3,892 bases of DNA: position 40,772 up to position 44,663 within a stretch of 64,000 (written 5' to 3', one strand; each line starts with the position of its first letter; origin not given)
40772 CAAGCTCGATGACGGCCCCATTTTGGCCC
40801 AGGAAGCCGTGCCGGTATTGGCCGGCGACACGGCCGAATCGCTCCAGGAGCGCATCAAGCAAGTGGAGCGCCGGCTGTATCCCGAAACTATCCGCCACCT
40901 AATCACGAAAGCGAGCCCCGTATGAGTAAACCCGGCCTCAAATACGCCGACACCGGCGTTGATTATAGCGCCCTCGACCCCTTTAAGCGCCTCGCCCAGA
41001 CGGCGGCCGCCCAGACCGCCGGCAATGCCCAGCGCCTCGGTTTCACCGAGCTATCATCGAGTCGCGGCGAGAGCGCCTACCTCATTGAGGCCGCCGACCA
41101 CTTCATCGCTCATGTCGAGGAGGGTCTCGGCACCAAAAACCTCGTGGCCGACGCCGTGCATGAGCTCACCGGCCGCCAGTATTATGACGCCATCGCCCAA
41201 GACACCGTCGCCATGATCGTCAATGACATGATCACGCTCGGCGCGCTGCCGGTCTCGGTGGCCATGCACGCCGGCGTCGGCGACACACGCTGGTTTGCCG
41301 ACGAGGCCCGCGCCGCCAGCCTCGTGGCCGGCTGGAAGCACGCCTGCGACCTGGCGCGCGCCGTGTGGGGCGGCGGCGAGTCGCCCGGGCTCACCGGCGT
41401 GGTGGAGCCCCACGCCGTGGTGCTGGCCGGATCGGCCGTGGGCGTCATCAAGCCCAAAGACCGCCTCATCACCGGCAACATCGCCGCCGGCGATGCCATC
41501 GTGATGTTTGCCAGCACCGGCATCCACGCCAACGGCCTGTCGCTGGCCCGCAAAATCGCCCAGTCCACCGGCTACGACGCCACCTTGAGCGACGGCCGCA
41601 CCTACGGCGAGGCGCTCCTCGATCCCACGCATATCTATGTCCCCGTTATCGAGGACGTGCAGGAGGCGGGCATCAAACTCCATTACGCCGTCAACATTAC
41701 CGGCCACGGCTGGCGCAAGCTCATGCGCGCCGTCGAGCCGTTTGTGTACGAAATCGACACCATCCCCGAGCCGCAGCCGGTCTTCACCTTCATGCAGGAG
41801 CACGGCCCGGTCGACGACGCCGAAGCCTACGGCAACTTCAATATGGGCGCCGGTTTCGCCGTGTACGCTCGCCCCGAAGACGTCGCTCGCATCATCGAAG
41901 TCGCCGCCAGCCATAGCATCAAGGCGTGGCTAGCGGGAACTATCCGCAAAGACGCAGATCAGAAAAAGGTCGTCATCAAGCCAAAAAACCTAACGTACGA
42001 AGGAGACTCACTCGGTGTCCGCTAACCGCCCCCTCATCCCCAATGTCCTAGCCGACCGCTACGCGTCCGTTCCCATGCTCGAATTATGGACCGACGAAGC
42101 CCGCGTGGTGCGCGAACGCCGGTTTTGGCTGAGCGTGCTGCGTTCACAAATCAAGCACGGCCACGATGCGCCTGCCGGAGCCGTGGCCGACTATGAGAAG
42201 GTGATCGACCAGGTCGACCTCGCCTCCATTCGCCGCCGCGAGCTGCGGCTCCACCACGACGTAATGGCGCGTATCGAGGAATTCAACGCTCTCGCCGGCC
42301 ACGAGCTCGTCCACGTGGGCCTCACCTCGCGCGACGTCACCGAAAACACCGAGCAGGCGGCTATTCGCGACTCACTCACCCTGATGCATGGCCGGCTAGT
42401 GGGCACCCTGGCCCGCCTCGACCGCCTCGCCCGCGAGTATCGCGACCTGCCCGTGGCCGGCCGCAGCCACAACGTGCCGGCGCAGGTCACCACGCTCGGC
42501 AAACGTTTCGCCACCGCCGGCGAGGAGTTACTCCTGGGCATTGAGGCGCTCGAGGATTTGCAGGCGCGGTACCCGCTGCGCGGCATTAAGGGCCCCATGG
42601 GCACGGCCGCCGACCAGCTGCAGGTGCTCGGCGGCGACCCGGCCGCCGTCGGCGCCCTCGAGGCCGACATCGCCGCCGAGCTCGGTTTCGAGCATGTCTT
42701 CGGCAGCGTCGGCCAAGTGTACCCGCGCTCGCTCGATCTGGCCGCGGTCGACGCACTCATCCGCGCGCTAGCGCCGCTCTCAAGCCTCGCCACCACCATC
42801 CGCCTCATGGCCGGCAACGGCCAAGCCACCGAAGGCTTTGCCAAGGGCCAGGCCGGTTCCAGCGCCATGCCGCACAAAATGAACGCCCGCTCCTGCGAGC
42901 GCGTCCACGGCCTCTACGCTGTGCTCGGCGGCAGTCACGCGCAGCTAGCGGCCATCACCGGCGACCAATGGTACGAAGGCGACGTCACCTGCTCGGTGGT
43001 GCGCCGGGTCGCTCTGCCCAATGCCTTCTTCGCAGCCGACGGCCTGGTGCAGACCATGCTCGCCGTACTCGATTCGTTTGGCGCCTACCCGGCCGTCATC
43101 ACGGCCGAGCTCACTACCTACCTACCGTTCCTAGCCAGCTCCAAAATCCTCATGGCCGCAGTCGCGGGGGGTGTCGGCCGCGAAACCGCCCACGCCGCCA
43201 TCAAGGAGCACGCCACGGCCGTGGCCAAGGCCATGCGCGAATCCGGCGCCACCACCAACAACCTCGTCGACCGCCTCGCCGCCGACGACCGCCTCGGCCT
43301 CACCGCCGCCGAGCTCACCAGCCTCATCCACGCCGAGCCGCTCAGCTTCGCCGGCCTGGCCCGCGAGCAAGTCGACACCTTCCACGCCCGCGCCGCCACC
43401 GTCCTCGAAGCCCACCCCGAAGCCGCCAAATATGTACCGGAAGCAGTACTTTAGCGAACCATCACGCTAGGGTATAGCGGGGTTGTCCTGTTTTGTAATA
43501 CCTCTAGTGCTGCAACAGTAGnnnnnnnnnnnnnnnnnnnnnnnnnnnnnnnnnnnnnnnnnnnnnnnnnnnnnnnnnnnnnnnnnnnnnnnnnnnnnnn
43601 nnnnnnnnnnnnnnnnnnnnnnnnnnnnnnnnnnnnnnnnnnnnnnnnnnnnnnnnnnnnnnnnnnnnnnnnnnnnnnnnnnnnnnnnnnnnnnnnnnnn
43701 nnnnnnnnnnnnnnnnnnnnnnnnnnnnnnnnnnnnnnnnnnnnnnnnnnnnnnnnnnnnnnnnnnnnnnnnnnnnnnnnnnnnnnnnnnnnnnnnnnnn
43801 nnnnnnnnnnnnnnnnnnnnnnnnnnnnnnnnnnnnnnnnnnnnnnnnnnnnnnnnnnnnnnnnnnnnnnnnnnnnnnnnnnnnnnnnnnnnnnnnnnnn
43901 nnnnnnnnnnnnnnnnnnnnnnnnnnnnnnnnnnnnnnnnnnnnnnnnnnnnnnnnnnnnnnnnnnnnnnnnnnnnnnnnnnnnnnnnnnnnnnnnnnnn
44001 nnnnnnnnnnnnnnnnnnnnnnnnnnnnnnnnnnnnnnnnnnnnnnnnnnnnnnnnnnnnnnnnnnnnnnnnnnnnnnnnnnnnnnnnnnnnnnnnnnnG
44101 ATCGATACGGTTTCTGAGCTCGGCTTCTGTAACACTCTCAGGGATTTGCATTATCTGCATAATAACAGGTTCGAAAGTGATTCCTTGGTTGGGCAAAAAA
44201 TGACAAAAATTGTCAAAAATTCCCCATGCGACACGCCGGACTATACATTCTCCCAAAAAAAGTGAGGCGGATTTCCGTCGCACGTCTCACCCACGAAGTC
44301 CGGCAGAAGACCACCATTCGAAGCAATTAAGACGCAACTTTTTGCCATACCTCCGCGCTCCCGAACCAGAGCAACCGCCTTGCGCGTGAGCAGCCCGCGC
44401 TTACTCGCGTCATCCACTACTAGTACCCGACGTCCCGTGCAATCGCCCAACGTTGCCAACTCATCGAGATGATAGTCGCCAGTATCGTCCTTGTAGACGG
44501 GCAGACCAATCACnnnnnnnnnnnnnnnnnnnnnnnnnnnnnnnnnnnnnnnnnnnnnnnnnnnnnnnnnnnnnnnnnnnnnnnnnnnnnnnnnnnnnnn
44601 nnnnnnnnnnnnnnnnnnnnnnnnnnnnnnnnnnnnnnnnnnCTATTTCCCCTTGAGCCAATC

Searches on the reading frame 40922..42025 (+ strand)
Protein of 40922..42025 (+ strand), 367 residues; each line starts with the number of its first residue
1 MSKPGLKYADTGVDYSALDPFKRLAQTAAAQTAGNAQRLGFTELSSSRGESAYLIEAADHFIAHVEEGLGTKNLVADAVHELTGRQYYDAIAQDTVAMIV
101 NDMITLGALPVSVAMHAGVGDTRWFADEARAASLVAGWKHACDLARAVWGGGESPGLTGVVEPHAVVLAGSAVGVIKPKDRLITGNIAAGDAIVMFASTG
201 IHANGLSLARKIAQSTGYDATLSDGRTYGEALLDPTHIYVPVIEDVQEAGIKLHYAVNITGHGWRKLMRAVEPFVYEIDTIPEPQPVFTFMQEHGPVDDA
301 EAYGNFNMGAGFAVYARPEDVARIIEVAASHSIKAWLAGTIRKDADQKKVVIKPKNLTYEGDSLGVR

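Call 14: find_encoding_contigs(protein=window:40922-42025:+, flank=10000, max_places=6)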
Protein window:40922-42025:+ (367 aa): 3 contigs read that carry it; 2 places shown.
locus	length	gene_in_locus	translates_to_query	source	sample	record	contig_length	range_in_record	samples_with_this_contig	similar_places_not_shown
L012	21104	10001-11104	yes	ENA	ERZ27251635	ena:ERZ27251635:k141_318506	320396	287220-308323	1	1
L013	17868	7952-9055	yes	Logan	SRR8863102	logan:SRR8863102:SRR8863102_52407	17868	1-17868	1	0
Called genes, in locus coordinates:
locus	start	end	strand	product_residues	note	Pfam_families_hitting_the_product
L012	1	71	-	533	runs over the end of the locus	-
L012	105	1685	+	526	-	PF00342:PGI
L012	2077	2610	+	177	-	PF00583:Acetyltransf_1, PF13673:Acetyltransf_10 (weak), PF13508:Acetyltransf_7 (weak)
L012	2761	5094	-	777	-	PF00082:Peptidase_S8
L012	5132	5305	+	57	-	-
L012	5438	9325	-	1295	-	PF18076:FGAR-AT_N, PF18072:FGAR-AT_linker, PF02769:AIRS_C, PF22689:FGAR-AT_PurM_N-like, PF02769:AIRS_C, PF13507:GATase_5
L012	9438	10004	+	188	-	PF00551:Formyl_trans_N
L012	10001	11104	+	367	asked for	PF00586:AIRS (weak), PF02769:AIRS_C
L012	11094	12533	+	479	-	PF00206:Lyase_1, PF10397:ADSL_C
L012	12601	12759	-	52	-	-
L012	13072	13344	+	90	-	-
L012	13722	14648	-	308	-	PF20434:BD-FAE, PF07859:Abhydrolase_3, PF00326:Peptidase_S9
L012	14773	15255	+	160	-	PF00731:AIRC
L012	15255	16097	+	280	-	PF01259:SAICAR_synt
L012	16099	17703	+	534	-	PF02142:MGS, PF01808:AICARFT_IMPCHas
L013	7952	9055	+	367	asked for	PF00586:AIRS (weak), PF02769:AIRS_C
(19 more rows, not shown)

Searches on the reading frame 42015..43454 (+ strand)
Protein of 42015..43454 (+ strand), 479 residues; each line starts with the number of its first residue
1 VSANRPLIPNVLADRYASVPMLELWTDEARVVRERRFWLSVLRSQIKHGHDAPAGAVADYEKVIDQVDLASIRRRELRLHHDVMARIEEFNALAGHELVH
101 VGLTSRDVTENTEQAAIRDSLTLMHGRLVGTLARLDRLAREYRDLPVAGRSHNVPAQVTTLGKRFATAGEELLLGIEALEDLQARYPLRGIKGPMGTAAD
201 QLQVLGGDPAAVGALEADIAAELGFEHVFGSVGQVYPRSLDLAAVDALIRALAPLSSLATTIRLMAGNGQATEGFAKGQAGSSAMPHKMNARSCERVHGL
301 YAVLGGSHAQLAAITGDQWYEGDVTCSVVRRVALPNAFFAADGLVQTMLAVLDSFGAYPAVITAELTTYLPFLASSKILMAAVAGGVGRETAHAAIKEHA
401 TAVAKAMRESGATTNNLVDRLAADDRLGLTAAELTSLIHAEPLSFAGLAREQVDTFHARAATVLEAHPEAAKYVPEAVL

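Call 10: search_protein_families(library=pfam, proteins=[window:42015-43454:+], max_evalue=0.01)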
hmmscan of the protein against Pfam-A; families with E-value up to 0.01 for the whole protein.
window:42015-43454:+ (479 aa): 2 families
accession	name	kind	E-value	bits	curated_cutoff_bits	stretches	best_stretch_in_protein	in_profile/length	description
PF00206.25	Lyase_1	-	4.3e-19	69.5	27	1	70-300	70-306/312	Lyase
PF10397.14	ADSL_C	-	1.1e-14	54.9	32.7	1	371-456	1-79/79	Adenylosuccinate lyase C-terminus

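Call 27: find_homologous_proteins(query=window:42015-43454:+, max_evalue=1e-50)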
Query window:42015-43454:+ (479 aa): 8000 proteins with E <= 1e-50 among 8000 candidates; the best 120 are listed.
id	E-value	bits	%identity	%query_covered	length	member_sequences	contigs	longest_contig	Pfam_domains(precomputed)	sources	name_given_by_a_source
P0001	0.0e+0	1032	100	100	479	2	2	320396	PF10397.15,PF00206.26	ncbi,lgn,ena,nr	ncbi:MAG TPA: adenylosuccinate lyase [Candidatus Saccharimonadia bacterium]|nr:adenylosuccinate lyas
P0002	1.0e-249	847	83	100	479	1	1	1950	PF10397.15,PF00206.26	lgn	-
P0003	6.7e-248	841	82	100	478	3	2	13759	PF10397.15,PF00206.26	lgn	-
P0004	2.5e-246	836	82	100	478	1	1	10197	PF10397.15,PF00206.26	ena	-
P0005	1.6e-242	824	78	100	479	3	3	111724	PF10397.15,PF00206.26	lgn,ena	-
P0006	5.2e-237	805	77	100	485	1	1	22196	PF10397.15,PF00206.26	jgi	jgi:adenylosuccinate lyase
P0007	8.0e-235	798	77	100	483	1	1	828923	PF10397.15,PF00206.26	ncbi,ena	-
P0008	8.6e-234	795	77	100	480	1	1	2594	PF10397.15,PF00206.26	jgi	jgi:adenylosuccinate lyase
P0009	1.4e-233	794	77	100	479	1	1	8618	PF10397.15,PF00206.26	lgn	-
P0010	1.7e-229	781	76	100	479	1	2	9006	PF10397.15,PF00206.26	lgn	-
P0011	4.1e-229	779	77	100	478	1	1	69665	PF10397.15,PF00206.26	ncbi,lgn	-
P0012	3.9e-226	770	75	100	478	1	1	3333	PF10397.15,PF00206.26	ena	-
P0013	2.7e-225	767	75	100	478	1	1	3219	PF10397.15,PF00206.26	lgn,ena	-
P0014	6.0e-224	762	75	100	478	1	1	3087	PF10397.15,PF00206.26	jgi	-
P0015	2.6e-223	760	75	100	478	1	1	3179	PF10397.15,PF00206.26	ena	-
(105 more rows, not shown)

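Call 28: find_encoding_contigs(protein=P0005, flank=10000, max_places=4)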
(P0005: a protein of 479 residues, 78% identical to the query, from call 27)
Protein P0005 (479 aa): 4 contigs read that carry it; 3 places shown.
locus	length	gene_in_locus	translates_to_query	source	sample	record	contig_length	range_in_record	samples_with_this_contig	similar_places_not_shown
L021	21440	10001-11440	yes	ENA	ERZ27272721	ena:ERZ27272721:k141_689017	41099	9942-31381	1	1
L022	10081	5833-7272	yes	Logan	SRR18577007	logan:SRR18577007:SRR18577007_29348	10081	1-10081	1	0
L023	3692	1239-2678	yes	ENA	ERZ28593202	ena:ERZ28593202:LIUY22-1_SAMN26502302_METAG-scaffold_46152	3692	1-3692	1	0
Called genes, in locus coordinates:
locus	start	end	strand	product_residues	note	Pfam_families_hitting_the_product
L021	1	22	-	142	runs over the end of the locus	PF08327:AHSA1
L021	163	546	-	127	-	-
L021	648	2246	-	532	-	-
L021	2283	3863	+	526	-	PF00342:PGI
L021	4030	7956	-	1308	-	PF18076:FGAR-AT_N, PF18072:FGAR-AT_linker, PF02769:AIRS_C, PF22689:FGAR-AT_PurM_N-like, PF02769:AIRS_C, PF13507:GATase_5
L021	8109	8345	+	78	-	-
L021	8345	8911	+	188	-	PF00551:Formyl_trans_N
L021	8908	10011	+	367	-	PF00586:AIRS, PF02769:AIRS_C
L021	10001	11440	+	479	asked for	PF00206:Lyase_1, PF10397:ADSL_C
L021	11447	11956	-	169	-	PF00731:AIRC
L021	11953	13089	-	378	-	PF02826:2-Hacid_dh_C (weak), PF22660:RS_preATP-grasp-like, PF02786:CPSase_L_D2 (faint), PF02222:ATP-grasp, PF21244:PurT_C, PF17769:PurK_C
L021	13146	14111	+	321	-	PF01259:SAICAR_synt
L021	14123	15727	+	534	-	PF02142:MGS, PF01808:AICARFT_IMPCHas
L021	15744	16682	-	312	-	-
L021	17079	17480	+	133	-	PF00293:NUDIX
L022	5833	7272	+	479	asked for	PF00206:Lyase_1, PF10397:ADSL_C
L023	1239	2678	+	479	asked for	PF00206:Lyase_1, PF10397:ADSL_C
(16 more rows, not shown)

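Call 29: find_encoding_contigs(protein=P0007, flank=10000, max_places=4)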
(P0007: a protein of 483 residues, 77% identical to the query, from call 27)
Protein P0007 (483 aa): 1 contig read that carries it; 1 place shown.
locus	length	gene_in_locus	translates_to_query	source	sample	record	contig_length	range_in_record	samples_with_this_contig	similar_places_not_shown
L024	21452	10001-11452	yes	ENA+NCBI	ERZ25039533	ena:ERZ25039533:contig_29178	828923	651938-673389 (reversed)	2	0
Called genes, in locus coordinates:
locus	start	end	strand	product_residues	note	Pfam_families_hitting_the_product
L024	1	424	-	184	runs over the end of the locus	-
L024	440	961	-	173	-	-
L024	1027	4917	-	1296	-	PF18076:FGAR-AT_N, PF18072:FGAR-AT_linker, PF02769:AIRS_C, PF22689:FGAR-AT_PurM_N-like, PF02769:AIRS_C, PF13507:GATase_5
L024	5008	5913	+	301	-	PF00300:His_Phos_1 (faint)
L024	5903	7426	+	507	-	PF00391:PEP-utilizers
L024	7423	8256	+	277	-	PF01326:PPDK_N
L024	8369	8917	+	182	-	PF00551:Formyl_trans_N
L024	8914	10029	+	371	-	PF00586:AIRS, PF02769:AIRS_C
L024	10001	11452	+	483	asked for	PF00206:Lyase_1, PF10397:ADSL_C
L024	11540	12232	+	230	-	-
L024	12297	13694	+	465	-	PF00171:Aldedh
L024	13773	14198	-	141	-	PF00892:EamA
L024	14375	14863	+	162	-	PF00731:AIRC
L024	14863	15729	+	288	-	PF01259:SAICAR_synt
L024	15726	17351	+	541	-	PF02142:MGS, PF01808:AICARFT_IMPCHas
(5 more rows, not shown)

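Call 30: find_encoding_contigs(protein=P0003, flank=10000, max_places=4)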
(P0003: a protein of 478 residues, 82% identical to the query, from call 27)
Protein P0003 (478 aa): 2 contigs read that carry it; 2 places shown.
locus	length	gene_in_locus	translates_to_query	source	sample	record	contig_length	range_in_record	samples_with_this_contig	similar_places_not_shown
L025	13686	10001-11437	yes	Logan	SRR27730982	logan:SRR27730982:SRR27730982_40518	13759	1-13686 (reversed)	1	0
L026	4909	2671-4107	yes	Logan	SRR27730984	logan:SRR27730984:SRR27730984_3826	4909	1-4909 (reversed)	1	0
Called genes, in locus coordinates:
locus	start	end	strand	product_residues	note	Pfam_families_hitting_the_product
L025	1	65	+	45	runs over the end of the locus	?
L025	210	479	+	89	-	-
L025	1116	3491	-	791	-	PF25390:WD40_RLD, PF00415:RCC1, PF13540:RCC1_2, PF00415:RCC1 (weak), PF13540:RCC1_2, PF00415:RCC1, PF13540:RCC1_2, PF00415:RCC1 (weak), +1 more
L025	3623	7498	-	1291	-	PF18076:FGAR-AT_N, PF18072:FGAR-AT_linker, PF02769:AIRS_C, PF22689:FGAR-AT_PurM_N-like, PF02769:AIRS_C, PF13507:GATase_5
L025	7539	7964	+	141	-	PF00293:NUDIX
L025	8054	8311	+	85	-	-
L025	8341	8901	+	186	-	PF00551:Formyl_trans_N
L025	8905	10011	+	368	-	PF00586:AIRS, PF02769:AIRS_C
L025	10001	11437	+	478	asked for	PF00206:Lyase_1, PF10397:ADSL_C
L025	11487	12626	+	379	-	-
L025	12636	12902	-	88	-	-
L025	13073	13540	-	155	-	-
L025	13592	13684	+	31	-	?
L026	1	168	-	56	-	?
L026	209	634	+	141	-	PF00293:NUDIX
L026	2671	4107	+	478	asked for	PF00206:Lyase_1, PF10397:ADSL_C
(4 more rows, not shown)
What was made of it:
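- Tried and rejected: att sites bounding an island between copies 1 and 2: rejected, because the interval holds purL-purN-purM-purB, which are syntenic in relatives (calls 14, 28-30).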

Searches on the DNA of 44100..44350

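Call 78: search_rna_families(source=window, start=44100, end=44350, threshold=evalue, max_evalue=10)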
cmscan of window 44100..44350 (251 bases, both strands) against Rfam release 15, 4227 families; matches with E-value up to 10: 1.
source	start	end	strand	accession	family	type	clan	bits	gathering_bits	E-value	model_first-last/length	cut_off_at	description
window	44137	44183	-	RF00345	snoR1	Gene; snRNA; snoRNA; CD-box;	CL00066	13.6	49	2.9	45-91/93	no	Small nucleolar RNA snoR1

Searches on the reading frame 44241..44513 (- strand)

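Call 10: search_protein_families(library=pfam, proteins=[window:44241-44513:-], max_evalue=0.01)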
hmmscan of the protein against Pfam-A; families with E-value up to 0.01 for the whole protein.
window:44241-44513:- (90 aa): 1 family
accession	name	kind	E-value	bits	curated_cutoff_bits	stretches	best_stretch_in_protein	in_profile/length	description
PF00156.33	Pribosyltran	-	0.00022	21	26.3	1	20-72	80-133/158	Phosphoribosyl transferase domain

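Call 66: search_protein_families(library=ncbifam, proteins=[window:44241-44513:-], max_evalue=0.01)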
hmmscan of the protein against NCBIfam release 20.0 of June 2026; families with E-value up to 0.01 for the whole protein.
window:44241-44513:- (90 aa): 3 families
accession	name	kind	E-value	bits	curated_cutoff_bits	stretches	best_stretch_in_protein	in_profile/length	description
NF045507.1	transregGfcR_Halo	equivalog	0.00045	19.7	300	1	24-68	150-194/215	transcriptional regulator GfcR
NF002620.0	PRK02277.1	subfamily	0.0013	18.5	115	1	23-68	137-182/201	orotate phosphoribosyltransferase-like protein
TIGR01134.1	purF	equivalog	0.0028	17.1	350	1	24-77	331-380/432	amidophosphoribosyltransferase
